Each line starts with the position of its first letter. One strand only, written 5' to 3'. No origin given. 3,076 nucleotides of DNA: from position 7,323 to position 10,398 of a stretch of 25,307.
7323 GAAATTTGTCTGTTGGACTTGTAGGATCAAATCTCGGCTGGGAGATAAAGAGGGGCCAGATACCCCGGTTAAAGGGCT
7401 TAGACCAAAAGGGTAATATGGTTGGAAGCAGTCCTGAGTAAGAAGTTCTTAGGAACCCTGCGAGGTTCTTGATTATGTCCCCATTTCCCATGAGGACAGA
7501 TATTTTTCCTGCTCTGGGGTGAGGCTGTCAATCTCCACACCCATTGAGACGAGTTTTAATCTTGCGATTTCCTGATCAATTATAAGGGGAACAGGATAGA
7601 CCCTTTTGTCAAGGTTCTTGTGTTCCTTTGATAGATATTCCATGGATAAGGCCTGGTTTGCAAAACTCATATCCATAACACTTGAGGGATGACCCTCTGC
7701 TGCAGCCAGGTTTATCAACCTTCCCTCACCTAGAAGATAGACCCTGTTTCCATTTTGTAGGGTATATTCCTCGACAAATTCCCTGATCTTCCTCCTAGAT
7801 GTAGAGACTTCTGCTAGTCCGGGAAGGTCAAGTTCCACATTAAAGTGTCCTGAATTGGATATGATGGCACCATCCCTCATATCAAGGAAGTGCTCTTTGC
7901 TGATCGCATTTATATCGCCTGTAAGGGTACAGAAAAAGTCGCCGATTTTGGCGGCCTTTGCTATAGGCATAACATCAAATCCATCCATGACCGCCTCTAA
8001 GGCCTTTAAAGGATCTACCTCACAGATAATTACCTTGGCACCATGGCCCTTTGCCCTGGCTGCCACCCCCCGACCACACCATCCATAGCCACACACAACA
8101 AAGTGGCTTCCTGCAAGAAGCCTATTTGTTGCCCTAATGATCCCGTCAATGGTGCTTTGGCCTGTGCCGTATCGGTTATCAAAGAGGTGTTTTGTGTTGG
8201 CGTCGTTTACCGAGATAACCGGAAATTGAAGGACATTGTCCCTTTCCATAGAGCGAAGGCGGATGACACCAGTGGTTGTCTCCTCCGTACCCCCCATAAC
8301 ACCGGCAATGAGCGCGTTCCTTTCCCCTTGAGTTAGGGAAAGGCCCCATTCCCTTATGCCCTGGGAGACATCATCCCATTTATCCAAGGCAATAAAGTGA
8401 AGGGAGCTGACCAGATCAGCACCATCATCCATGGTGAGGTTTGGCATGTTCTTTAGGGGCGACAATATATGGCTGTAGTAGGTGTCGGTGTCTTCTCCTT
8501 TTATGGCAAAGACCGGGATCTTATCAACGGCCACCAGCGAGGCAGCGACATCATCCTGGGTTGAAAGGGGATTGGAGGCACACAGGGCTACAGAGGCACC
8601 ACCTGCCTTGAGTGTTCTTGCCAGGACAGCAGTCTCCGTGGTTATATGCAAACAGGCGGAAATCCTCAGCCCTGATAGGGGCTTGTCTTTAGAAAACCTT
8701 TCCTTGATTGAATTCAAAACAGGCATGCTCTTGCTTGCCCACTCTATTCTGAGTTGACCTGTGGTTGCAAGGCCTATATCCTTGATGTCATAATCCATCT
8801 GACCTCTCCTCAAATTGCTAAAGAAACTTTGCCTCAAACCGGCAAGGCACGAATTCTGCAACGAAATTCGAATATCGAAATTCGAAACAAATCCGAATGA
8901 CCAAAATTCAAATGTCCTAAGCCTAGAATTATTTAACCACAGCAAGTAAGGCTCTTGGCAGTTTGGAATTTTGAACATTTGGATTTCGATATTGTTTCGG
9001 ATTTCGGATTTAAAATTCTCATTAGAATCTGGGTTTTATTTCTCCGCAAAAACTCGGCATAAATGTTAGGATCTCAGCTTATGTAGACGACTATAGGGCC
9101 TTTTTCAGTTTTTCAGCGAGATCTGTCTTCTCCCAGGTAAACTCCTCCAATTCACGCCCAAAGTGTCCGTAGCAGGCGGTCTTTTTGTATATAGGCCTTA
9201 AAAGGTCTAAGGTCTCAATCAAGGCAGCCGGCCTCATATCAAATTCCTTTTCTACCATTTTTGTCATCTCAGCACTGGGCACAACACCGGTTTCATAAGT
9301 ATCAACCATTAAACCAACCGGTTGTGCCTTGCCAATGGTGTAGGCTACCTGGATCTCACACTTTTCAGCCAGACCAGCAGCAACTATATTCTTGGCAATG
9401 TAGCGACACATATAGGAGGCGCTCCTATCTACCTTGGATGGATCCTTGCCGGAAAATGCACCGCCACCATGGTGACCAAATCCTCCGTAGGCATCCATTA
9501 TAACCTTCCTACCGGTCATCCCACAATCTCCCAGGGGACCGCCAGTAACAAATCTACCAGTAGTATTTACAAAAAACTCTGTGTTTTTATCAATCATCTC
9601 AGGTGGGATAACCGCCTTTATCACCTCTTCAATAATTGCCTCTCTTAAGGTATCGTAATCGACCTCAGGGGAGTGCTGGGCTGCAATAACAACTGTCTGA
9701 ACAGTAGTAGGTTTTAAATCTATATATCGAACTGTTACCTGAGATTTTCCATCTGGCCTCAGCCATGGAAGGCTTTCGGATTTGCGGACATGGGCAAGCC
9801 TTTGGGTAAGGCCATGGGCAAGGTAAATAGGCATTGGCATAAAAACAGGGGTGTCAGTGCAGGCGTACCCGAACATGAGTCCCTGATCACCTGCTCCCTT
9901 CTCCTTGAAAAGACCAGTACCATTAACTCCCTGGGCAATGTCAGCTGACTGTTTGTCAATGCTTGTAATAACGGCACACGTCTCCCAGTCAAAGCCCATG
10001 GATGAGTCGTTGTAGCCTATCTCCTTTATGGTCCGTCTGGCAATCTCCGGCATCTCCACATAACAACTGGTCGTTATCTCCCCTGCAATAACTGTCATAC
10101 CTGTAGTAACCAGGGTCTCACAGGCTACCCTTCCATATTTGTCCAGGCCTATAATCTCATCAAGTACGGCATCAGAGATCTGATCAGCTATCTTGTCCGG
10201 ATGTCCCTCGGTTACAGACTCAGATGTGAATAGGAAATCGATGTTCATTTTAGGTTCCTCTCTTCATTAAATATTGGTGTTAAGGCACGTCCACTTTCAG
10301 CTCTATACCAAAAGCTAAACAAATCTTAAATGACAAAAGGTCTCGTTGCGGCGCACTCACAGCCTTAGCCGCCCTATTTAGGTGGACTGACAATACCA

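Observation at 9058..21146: A four-copy palindromic element, twice docked at the identical offset on TAG stop codons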

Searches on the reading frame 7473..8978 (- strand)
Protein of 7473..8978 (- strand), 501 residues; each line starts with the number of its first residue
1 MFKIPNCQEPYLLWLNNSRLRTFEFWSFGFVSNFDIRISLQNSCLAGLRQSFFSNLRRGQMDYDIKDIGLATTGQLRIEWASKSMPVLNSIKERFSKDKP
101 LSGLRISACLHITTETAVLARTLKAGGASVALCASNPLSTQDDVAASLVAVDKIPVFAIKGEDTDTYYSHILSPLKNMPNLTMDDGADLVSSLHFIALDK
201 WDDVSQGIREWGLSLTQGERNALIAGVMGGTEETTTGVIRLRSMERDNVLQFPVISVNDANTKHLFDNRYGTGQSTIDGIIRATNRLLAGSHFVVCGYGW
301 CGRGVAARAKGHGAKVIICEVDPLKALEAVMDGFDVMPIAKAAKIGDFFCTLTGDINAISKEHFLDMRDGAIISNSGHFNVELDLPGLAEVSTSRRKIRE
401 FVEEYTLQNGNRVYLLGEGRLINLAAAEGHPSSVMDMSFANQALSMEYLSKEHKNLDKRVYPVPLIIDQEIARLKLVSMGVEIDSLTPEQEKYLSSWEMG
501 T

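Call 57: search_protein_families(library=ncbifam, proteins=[window:7473-8978:-], max_evalue=1e-10)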
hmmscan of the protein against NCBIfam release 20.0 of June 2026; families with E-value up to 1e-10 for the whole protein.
window:7473-8978:- (501 aa): 5 families
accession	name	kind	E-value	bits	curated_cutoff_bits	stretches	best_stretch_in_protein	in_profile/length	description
TIGR00936.1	ahcY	equivalog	1.5e-185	617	497.6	1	63-501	1-416/416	adenosylhomocysteinase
NF004005.0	PRK05476.2-3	equivalog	7.4e-181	601.5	275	2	216-499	134-417/418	adenosylhomocysteinase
NF004010.0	PRK05476.3-3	equivalog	1.7e-67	228.2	512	1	70-491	14-420/432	adenosylhomocysteinase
NF004009.0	PRK05476.3-2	equivalog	6.9e-59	199.9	485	1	72-480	76-458/487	adenosylhomocysteinase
NF004008.0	PRK05476.3-1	equivalog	1.8e-19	70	440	1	232-471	99-318/326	adenosylhomocysteinase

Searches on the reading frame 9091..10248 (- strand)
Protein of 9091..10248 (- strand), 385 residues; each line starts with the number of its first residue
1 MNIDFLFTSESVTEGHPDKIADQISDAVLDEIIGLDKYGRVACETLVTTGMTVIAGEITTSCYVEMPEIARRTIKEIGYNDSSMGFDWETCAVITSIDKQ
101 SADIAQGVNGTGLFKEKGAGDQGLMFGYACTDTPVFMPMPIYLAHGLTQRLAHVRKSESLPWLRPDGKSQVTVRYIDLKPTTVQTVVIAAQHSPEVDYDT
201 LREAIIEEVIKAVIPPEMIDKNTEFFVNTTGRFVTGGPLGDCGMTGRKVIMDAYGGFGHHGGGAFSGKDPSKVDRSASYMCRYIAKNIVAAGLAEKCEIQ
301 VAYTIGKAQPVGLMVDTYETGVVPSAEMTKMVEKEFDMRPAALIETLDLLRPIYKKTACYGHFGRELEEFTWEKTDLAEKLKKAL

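Call 57: search_protein_families(library=ncbifam, proteins=[window:9091-10248:-], max_evalue=1e-10)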
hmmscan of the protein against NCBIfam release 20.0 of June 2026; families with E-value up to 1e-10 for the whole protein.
window:9091-10248:- (385 aa): 1 family
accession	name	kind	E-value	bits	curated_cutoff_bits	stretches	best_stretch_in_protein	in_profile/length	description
TIGR01034.1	metK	equivalog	2.4e-176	586.3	309.4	1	6-384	1-376/377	methionine adenosyltransferase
